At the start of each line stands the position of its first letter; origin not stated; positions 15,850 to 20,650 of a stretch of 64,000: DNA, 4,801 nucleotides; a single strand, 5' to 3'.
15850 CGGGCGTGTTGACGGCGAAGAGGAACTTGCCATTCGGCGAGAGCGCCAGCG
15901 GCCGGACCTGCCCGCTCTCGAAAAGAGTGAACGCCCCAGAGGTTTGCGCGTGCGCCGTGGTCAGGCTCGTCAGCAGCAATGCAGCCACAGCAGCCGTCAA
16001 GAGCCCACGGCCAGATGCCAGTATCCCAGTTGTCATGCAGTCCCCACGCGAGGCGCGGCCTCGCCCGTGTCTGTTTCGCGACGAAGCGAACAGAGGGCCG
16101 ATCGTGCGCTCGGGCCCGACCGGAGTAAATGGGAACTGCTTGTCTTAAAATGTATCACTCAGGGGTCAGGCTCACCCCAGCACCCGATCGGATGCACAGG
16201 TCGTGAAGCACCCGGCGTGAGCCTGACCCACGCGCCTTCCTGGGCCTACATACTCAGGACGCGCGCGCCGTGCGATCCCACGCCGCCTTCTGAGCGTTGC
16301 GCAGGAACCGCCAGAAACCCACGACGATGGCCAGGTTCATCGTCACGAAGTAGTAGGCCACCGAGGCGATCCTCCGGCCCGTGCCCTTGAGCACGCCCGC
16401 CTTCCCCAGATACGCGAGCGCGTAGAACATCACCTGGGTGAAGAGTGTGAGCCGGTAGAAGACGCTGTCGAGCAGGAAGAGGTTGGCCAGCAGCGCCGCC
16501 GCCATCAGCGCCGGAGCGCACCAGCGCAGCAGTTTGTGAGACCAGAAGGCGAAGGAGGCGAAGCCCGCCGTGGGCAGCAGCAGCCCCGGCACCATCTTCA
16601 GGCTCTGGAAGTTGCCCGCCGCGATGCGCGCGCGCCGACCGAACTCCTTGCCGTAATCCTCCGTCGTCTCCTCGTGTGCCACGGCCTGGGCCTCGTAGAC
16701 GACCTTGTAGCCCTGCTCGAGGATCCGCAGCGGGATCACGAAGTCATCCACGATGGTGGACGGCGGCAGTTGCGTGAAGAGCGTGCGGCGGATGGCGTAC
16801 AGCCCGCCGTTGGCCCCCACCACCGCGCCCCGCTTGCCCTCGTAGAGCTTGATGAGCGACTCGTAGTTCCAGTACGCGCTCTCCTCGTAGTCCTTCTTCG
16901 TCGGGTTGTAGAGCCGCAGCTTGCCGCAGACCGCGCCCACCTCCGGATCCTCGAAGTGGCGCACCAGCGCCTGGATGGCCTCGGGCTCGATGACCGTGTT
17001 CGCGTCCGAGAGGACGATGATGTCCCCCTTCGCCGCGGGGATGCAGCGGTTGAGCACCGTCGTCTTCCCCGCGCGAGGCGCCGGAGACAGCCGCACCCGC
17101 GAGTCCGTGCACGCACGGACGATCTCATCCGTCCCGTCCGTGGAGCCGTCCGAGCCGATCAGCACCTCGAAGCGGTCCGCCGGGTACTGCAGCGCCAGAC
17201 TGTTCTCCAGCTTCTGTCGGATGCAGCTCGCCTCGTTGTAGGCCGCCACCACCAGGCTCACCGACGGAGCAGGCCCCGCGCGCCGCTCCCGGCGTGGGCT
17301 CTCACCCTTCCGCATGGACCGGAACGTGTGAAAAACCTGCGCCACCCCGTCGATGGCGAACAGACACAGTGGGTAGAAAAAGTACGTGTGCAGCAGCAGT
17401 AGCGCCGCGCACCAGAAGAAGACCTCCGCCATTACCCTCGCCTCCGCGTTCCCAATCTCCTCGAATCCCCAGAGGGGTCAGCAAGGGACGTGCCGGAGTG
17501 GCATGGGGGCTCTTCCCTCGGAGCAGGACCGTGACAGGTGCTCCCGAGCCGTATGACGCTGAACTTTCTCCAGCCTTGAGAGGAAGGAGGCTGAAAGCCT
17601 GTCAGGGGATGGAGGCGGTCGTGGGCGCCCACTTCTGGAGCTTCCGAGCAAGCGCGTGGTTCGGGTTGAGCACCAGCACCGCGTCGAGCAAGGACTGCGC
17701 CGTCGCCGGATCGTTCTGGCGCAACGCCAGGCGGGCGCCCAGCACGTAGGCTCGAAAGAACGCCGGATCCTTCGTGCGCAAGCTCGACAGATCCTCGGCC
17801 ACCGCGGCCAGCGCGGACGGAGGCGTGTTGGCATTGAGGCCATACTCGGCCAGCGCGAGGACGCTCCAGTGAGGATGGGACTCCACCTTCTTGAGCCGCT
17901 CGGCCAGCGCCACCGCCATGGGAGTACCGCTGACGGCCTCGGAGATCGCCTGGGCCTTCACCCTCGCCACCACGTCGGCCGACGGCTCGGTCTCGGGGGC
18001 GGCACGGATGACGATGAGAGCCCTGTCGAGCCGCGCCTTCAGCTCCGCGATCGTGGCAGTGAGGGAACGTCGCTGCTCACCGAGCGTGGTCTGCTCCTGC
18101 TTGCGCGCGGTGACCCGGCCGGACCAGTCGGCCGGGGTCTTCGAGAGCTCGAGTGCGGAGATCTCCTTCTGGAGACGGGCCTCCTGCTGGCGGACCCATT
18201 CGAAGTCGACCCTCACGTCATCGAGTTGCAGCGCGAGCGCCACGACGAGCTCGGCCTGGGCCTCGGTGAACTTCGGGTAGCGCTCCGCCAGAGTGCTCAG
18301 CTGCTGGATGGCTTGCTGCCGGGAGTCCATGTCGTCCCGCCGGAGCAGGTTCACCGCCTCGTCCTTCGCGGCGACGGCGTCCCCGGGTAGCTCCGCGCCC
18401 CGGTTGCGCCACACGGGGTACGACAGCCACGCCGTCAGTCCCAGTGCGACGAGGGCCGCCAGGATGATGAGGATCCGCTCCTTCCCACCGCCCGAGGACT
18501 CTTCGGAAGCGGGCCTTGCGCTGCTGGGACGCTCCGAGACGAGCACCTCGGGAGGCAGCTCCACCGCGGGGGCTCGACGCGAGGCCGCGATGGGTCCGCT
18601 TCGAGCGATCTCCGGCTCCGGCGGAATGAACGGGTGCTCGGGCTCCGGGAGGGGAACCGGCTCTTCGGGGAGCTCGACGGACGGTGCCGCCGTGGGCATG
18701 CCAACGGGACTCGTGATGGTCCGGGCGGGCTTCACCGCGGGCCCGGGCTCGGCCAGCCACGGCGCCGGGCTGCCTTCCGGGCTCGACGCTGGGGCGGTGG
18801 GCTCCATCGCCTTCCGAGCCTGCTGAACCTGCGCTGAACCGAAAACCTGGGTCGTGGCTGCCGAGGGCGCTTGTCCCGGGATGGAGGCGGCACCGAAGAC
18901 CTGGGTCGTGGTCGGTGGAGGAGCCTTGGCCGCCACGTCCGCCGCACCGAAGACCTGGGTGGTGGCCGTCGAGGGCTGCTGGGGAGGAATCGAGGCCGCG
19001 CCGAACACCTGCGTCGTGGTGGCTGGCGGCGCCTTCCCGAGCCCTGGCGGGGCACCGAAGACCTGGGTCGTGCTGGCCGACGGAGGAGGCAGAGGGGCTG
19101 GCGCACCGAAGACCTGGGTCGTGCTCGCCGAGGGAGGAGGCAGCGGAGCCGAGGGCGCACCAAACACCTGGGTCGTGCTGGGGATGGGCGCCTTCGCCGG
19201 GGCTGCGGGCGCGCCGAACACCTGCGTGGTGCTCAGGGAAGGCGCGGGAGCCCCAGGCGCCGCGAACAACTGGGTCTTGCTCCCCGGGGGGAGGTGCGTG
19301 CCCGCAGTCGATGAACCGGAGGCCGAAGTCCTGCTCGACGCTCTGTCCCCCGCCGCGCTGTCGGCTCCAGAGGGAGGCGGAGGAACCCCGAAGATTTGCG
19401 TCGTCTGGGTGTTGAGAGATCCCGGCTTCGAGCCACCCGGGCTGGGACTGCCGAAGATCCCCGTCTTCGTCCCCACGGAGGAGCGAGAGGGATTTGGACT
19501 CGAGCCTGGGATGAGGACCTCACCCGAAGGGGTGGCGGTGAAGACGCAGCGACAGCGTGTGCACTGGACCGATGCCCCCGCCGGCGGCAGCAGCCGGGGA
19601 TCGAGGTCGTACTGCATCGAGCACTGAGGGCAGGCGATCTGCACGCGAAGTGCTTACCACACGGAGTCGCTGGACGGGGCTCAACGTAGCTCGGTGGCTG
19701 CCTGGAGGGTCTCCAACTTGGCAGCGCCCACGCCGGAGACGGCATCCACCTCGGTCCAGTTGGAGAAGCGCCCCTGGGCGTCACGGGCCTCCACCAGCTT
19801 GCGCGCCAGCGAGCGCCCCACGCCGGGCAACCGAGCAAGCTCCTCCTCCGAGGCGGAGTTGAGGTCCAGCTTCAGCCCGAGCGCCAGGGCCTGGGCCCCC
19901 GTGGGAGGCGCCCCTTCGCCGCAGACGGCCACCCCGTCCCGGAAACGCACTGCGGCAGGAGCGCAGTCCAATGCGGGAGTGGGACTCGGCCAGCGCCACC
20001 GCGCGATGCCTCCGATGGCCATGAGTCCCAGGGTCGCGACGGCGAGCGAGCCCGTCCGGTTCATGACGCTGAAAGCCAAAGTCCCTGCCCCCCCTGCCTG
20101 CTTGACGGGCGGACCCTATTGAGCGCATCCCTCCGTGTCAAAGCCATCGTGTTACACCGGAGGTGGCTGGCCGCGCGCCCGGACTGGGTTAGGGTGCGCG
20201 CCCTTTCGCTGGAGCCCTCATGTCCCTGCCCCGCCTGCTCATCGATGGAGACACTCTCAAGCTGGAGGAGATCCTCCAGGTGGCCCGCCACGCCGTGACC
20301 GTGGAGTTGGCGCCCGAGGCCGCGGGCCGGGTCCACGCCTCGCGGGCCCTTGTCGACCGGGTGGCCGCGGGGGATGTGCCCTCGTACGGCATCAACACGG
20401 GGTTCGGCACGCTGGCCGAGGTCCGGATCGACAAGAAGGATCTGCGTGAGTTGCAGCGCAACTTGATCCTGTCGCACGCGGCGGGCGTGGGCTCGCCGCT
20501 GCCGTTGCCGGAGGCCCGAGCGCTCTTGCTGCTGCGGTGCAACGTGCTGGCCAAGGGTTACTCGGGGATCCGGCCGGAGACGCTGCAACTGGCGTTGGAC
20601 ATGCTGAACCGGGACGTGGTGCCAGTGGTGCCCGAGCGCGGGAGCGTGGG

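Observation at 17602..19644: Zinc-ribbon / FG-repeat / TM / TPR protein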

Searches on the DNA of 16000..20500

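Call 74: search_rna_families(source=window, start=16000, end=20500, threshold=evalue, max_evalue=0.1)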
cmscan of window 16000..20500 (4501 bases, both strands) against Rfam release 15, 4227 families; matches with E-value up to 0.1: 0.
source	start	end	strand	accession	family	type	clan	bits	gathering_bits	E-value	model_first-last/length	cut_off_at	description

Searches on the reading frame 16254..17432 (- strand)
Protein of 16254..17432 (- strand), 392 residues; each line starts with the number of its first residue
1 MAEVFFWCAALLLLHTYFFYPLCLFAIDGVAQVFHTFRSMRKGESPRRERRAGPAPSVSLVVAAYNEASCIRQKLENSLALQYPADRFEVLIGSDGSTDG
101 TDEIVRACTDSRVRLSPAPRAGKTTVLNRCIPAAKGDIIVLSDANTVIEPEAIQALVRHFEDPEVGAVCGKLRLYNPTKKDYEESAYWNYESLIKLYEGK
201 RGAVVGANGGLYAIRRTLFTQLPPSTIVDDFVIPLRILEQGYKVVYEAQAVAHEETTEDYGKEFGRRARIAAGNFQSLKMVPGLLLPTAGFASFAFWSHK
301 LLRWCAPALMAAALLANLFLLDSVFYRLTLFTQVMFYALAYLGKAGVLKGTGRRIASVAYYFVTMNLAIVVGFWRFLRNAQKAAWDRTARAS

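Call 17: search_protein_families(library=pfam, proteins=[window:16254-17432:-], max_evalue=0.0001)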
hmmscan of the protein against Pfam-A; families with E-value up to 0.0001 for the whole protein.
window:16254-17432:- (392 aa): 4 families
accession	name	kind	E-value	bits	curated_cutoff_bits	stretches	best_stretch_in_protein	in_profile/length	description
PF13641.12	Glyco_tranf_2_3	-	1.5e-24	87.7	27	1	56-269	1-226/230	Glycosyltransferase like family 2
PF00535.33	Glycos_transf_2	-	1.2e-23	84.3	23.3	1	59-195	1-140/168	Glycosyl transferase family 2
PF13632.12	Glyco_trans_2_3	-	4.2e-16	59.8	27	1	138-334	1-183/198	Glycosyl transferase family group 2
PF13506.12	Glyco_transf_21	-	5.6e-10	39.4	21.7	1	123-263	18-164/174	Glycosyl transferase family 21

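Call 26: search_protein_families(library=ncbifam, proteins=[window:16254-17432:-], max_evalue=0.001)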
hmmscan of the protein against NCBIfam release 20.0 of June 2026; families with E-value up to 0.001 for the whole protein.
window:16254-17432:- (392 aa): 23 families
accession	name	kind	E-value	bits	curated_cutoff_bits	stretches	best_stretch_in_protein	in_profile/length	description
TIGR03937.1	PgaC_IcaA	equivalog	3.9e-25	88.7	422.3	1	15-277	3-273/407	poly-beta-1,6-N-acetyl-D-glucosamine synthase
TIGR03965.1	mycofact_glyco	equivalog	1.2e-15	57.4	280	1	51-288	68-314/467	mycofactocin biosynthesis glycosyltransferase MftF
NF041875.1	EPS_EpsD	equivalog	3.3e-14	53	370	1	58-197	1-140/325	exopolysaccharide biosynthesis glycosyltransferase EpsD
TIGR04242.1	nodulat_NodC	equivalog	4.2e-13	49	550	1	28-179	21-175/395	chitooligosaccharide synthase NodC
TIGR03111.1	glyc2_xrt_Gpos1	hypoth_equivalog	1.1e-11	44.2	363.95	1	16-172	12-169/439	TIGR03111 family XrtG-associated glycosyltransferase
TIGR03030.1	CelA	equivalog_domain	2.9e-09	35.5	699.1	1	38-100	114-176/714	UDP-forming cellulose synthase catalytic subunit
TIGR04283.1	glyco_like_mftF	equivalog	5.5e-09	35.9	182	1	58-176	1-113/221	TIGR04283 family arsenosugar biosynthesis glycosyltransferase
NF007482.0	PRK10073.1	equivalog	1.1e-08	34.5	423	1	56-158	6-108/334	glycosyltransferase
TIGR03469.1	HpnB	hypoth_equivalog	1.7e-08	33.9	379.25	1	54-165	42-165/386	hopene-associated glycosyltransferase HpnB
NF041865.1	EpsU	equivalog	1.3e-07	31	700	1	49-277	32-268/394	exopolysaccharide biosynthesis GT2 family glycosyltransferase EpsU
NF038299.1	EPS_HpsN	equivalog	1.6e-07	30.6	425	1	56-179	1-124/317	hormogonium polysaccharide biosynthesis glycosyltransferase HpsN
NF053846.1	glyco_with_XrtP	equivalog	3.3e-07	29.3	520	0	60-183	45-184/440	XrtP-associated glycosyltransferase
NF010496.0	PRK13915.1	equivalog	2.4e-06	26.8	262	1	56-171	31-154/307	glucosyl-3-phosphoglycerate synthase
NF053739.1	GlytfEpsEBac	equivalog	5.7e-06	25.5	450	1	56-162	1-109/265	glycosyltransferase EpsE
NF047588.1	GlcsyltransPgfSStrep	equivalog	1e-05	25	500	1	58-162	3-112/308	glycosyltransferase PgfS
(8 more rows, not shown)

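Call 76: search_solved_structures(query=window:16254-17432:-, max_evalue=0.001)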
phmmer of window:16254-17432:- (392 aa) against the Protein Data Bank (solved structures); distinct sequences matched with E-value up to 0.001: 12.
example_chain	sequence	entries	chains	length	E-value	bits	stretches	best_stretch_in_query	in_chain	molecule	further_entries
6yv7_A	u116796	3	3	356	1.1e-19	74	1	55-276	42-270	Glycosyl transferase, family 2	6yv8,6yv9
6yv7_B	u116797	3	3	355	1.1e-19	74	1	55-276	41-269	Glycosyl transferase, family 2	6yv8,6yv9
2z87_A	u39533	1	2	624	2.2e-07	33.5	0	42-161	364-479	Chondroitin synthase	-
2z86_A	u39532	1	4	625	2.2e-07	33.5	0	42-161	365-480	Chondroitin synthase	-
6p61_A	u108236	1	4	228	2.7e-07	33.2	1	53-160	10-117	Glycosyltransferase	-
8vh7_A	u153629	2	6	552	3.6e-05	26.2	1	54-158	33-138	Heparosan synthase B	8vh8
8viw_A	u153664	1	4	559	3.7e-05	26.2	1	54-158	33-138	Heparosan synthase B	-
5hea_A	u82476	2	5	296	5.3e-05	25.7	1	58-163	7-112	Putative glycosyltransferase (GalT1)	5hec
9omj_A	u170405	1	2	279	0.00045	22.6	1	53-160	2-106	Glycosyltransferase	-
5ej1_A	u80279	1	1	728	0.00066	22.1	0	15-343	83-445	Putative cellulose synthase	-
4hg6_A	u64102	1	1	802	0.00068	22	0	15-343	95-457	Cellulose Synthase Subunit A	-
4p00_A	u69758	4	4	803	0.00068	22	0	15-343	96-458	Cellulose Synthase A subunit | Cellulose Synthase subunit A | Putative cellulose synthase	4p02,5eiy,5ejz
